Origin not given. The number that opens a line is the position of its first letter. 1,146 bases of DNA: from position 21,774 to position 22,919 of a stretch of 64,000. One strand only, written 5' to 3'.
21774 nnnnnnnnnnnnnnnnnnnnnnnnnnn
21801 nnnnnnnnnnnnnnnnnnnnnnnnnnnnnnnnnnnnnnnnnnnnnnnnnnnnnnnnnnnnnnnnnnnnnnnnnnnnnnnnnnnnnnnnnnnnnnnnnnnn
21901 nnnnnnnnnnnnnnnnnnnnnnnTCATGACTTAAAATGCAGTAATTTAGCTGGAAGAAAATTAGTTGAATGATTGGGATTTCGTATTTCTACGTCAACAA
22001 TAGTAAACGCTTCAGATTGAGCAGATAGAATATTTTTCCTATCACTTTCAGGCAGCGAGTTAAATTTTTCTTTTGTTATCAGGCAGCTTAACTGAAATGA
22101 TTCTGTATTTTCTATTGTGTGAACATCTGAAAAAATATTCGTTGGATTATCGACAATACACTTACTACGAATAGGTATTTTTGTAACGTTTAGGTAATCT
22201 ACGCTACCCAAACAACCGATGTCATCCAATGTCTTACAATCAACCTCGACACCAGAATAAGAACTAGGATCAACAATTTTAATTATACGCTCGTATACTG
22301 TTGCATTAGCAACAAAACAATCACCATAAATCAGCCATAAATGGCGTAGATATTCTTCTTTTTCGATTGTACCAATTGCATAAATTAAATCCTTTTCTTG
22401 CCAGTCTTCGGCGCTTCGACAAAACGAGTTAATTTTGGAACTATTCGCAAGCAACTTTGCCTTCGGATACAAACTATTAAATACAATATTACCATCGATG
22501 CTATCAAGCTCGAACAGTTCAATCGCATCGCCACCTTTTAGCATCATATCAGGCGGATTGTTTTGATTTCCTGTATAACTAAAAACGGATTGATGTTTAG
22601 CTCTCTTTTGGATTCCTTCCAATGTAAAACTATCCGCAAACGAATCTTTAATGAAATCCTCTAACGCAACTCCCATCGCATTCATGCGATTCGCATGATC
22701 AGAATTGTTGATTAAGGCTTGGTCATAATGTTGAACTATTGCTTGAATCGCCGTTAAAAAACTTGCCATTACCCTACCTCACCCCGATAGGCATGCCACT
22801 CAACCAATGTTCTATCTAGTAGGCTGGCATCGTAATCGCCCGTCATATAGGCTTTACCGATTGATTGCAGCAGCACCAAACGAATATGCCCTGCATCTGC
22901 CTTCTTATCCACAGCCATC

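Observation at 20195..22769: AT-rich four-gene cassette fused into the aroKB-rimO transcription unit: two nuclease-fold proteins, a RelA/SpoT-type nucleotidyltransferase and a basic unknown, with no methyltransferase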

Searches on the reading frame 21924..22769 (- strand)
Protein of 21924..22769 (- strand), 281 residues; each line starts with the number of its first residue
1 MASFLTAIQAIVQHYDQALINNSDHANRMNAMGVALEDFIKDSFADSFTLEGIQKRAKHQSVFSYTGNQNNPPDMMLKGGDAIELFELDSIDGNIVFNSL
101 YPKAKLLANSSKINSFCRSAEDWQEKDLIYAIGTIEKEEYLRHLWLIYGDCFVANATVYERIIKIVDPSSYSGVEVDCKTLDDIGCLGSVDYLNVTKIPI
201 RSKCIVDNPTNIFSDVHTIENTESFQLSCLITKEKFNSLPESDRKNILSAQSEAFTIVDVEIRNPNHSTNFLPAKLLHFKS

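Call 3: search_protein_families(library=pfam, proteins=[window:21924-22769:-], max_evalue=1)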
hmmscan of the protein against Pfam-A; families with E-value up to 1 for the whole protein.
window:21924-22769:- (281 aa): 1 family
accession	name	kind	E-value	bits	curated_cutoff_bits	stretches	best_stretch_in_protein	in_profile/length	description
PF09521.16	RE_NgoPII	-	6.9e-80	268.4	25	1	4-262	3-261/262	NgoPII restriction endonuclease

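Call 4: search_protein_families(library=padloc, proteins=[window:21924-22769:-], max_evalue=1)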
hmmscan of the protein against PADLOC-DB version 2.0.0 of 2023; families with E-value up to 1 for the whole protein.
window:21924-22769:- (281 aa): 1 family
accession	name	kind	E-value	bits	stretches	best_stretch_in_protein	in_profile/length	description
PDLC03518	REase_II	-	2.6e-75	251.1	1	3-280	3-277/278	Type II restriction enzyme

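Call 5: search_protein_families(library=ncbifam, proteins=[window:21924-22769:-], max_evalue=1)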
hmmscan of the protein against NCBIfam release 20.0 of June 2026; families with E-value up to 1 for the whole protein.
window:21924-22769:- (281 aa): 0 families

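Call 60: search_dna_similar(query=window:21924-22769:-, collection=plasmids, mode=protein, max_rows=15)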
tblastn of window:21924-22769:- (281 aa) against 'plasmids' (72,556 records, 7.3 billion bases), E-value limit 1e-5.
Records with a match: 17; places in all: 18; records where one place covers at least 80% of the query: 9.
Best place of each record, by identity: <60% 17.
By first word of the organism name: Clostridium 8; Neisseria 2; Bacillus 2; Methanothermobacter 1; Priestia 1; Acinetobacter 1; Vibrio 1; Vagococcus 1.
By predicted mobility (MOB-suite, as given by PLSDB): non-mobilizable 15; mobilizable 2.
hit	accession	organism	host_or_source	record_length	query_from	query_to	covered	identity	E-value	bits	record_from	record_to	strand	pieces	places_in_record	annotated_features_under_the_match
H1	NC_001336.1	Methanothermobacter thermautotrophicus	-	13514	1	279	99%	36.8%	2e-52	190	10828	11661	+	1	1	NgoPII family restriction endonuclease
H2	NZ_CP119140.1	Neisseria gonorrhoeae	Homo sapiens,whole organism,blood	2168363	5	279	98%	33.3%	1e-39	189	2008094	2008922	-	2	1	none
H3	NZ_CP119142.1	Neisseria gonorrhoeae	Homo sapiens,whole organism,synovial ...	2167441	5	279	98%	33.3%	1e-39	189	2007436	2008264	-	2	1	none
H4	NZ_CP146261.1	Priestia megaterium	Nicotiana tabacum L.,Cell ...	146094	5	277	97%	33.1%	4e-38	149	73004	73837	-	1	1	NgoPII family restriction endonuclease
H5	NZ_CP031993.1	Acinetobacter haemolyticus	Homo sapiens,Ascites liquid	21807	1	275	98%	31.4%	2e-36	144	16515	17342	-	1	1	NgoPII family restriction endonuclease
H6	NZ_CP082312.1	Vibrio alginolyticus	mix culture,water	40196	2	279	99%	29.8%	5e-30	125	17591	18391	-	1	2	NgoPII family restriction endonuclease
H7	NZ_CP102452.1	Vagococcus luciliae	whole organism,common green bottle fly ...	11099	25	280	91%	29.7%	3e-25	112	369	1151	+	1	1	NgoPII family restriction endonuclease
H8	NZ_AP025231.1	Clostridium perfringens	-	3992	19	238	78%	33.6%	5e-29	122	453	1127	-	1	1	NgoPII family restriction endonuclease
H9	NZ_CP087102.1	Clostridium estertheticum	single colony,Vacuum packed lamb meat ...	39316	18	279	93%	27.9%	1e-27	119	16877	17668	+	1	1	NgoPII family restriction endonuclease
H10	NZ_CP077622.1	Clostridium estertheticum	single colony,bovine feces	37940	18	279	93%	27.9%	1e-27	119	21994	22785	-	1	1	NgoPII family restriction endonuclease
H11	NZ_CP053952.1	Bacillus cereus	-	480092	30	218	67%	27.6%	5e-12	73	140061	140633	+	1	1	NgoPII family restriction endonuclease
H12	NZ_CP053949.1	Bacillus cereus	-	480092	30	218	67%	27.6%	5e-12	73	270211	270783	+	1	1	NgoPII family restriction endonuclease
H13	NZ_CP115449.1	Clostridium tetani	-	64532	114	281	60%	26.8%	1e-17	90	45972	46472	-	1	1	dcm: DNA (cytosine-5-)-methyltransferase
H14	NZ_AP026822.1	Clostridium tetani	soil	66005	114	281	60%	26.8%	1e-17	90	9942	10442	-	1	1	dcm: DNA (cytosine-5-)-methyltransferase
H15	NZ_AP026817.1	Clostridium tetani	soil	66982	114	281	60%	26.8%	1e-17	90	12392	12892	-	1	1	dcm: DNA (cytosine-5-)-methyltransferase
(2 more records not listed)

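Call 63: get_annotated_region(hit=H1, flank=2500)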
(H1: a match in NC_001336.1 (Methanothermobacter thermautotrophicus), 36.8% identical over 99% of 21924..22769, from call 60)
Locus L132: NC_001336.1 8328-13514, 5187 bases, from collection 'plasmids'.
description: Methanothermobacter thermautotrophicus plasmid pFV1, complete sequence
organism: Methanothermobacter thermautotrophicus (NCBI taxid 145262)
taxonomy: Archaea; Euryarchaeota; Methanobacteria; Methanobacteriales; Methanobacteriaceae; Methanothermobacter; Methanothermobacter thermautotrophicus
host: -; source: -; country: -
typing (MOB-suite, as given by PLSDB): non-mobilizable
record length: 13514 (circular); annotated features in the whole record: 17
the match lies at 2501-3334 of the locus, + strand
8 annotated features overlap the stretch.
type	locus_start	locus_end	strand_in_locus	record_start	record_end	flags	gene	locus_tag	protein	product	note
CDS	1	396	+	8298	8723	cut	-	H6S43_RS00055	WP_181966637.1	hypothetical protein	-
CDS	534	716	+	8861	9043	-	-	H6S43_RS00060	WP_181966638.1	hypothetical protein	-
CDS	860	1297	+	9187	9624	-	-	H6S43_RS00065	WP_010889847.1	hypothetical protein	-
CDS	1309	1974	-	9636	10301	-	mig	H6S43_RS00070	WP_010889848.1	thymine/uracil-DNA glycosylase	-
CDS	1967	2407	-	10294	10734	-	-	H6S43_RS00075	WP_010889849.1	hypothetical protein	-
CDS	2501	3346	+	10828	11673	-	-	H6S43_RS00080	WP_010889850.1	NgoPII family restriction endonuclease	GO:0009307 - DNA restriction-modification system [Evidence IEA]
CDS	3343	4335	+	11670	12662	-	-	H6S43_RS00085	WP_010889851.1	DNA cytosine methyltransferase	-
CDS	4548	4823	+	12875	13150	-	-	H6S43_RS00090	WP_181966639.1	hypothetical protein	-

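Call 67: get_annotated_region(hit=H2, flank=3000)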
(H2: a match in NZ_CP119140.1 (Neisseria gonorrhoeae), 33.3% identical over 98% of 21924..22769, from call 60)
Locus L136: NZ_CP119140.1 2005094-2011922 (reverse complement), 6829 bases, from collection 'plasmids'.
description: Neisseria gonorrhoeae strain 2022NG-0076 plasmid p2022NG-0076_1, complete sequence
organism: Neisseria gonorrhoeae (NCBI taxid 485)
taxonomy: Bacteria; Pseudomonadota; Betaproteobacteria; Neisseriales; Neisseriaceae; Neisseria; Neisseria gonorrhoeae
host: -; source: Homo sapiens,whole organism,blood; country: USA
typing (MOB-suite, as given by PLSDB): non-mobilizable
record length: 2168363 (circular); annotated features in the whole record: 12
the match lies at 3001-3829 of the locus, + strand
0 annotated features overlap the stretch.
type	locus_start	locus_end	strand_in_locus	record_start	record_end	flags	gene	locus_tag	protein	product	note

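Call 69: get_annotated_region(hit=H4, flank=2500)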
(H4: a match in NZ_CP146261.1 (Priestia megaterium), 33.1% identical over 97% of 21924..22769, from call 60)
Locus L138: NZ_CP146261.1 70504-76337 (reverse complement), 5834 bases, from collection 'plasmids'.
description: Priestia megaterium strain MLY91 plasmid pMLY91_4, complete sequence
organism: Priestia megaterium (NCBI taxid 1404)
taxonomy: Bacteria; Bacillota; Bacilli; Bacillales; Bacillaceae; Priestia; Priestia megaterium
host: -; source: Nicotiana tabacum L.,Cell culture,Diseased tobacco leaves; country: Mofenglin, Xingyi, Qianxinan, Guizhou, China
typing (MOB-suite, as given by PLSDB): mobilizable; replicon rep_cluster_385; relaxase MOBP
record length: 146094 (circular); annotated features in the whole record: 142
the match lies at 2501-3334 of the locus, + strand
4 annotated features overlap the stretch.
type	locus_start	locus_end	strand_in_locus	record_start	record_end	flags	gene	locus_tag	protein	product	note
CDS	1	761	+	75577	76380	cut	-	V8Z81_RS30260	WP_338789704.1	hypothetical protein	-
CDS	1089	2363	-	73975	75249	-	-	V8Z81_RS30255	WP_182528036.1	DNA cytosine methyltransferase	-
CDS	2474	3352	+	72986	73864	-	-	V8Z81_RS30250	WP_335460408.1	NgoPII family restriction endonuclease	GO:0009307 - DNA restriction-modification system [Evidence IEA]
CDS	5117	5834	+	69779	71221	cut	-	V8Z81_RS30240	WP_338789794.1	competence protein CoiA family protein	-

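Call 70: get_annotated_region(hit=H5, flank=2500)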
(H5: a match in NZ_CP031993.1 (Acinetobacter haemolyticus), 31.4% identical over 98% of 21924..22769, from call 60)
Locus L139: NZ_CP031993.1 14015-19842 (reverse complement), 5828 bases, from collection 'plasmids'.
description: Acinetobacter haemolyticus strain 2126ch plasmid pAhaem2126che, complete sequence
organism: Acinetobacter haemolyticus (NCBI taxid 29430)
taxonomy: Bacteria; Pseudomonadota; Gammaproteobacteria; Moraxellales; Moraxellaceae; Acinetobacter; Acinetobacter haemolyticus
host: -; source: Homo sapiens,Ascites liquid; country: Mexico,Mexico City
typing (MOB-suite, as given by PLSDB): mobilizable; replicon rep_cluster_1233,rep_cluster_2359; relaxase MOBP,MOBQ
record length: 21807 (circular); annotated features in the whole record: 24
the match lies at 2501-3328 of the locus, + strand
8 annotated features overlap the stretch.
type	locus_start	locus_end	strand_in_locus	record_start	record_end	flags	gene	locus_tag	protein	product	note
CDS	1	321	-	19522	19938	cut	-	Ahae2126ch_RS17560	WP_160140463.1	hypothetical protein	-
CDS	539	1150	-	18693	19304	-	-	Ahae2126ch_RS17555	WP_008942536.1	recombinase family protein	GO:0006310 - DNA recombination [Evidence IEA]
CDS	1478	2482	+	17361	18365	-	-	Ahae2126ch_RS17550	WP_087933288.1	DNA cytosine methyltransferase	-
CDS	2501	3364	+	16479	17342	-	-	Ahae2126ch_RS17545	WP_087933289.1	NgoPII family restriction endonuclease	GO:0009307 - DNA restriction-modification system [Evidence IEA]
CDS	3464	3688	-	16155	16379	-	-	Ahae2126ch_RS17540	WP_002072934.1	hypothetical protein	-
CDS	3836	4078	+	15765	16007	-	-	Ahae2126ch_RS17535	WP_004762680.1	hypothetical protein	-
CDS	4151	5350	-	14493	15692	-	-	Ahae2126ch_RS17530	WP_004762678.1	hypothetical protein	-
CDS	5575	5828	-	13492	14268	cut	-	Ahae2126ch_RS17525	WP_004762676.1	hypothetical protein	-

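Call 71: get_annotated_region(hit=H6, flank=2500)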
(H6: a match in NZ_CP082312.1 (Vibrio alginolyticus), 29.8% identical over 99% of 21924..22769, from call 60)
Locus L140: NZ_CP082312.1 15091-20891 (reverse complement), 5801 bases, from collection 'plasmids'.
description: Vibrio alginolyticus strain HYV1 plasmid unnamed1, complete sequence
organism: Vibrio alginolyticus (NCBI taxid 663)
taxonomy: Bacteria; Pseudomonadota; Gammaproteobacteria; Vibrionales; Vibrionaceae; Vibrio; Vibrio alginolyticus
host: -; source: mix culture,water; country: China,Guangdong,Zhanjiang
typing (MOB-suite, as given by PLSDB): non-mobilizable; replicon rep_cluster_557
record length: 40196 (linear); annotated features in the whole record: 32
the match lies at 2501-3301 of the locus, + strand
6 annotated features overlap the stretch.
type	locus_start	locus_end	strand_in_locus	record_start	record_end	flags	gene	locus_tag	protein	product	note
CDS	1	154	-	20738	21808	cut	-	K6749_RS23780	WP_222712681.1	ParB family protein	-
CDS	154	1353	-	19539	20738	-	-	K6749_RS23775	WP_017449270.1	ParA family protein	-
CDS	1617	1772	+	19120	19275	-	-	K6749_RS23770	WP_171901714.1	hypothetical protein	-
CDS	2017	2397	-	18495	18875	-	-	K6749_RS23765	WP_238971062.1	MazG nucleotide pyrophosphohydrolase domain-containing protein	-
CDS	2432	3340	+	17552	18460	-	-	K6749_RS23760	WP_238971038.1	NgoPII family restriction endonuclease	GO:0009307 - DNA restriction-modification system [Evidence IEA]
CDS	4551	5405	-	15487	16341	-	-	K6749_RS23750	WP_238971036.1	HaeIII family restriction endonuclease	-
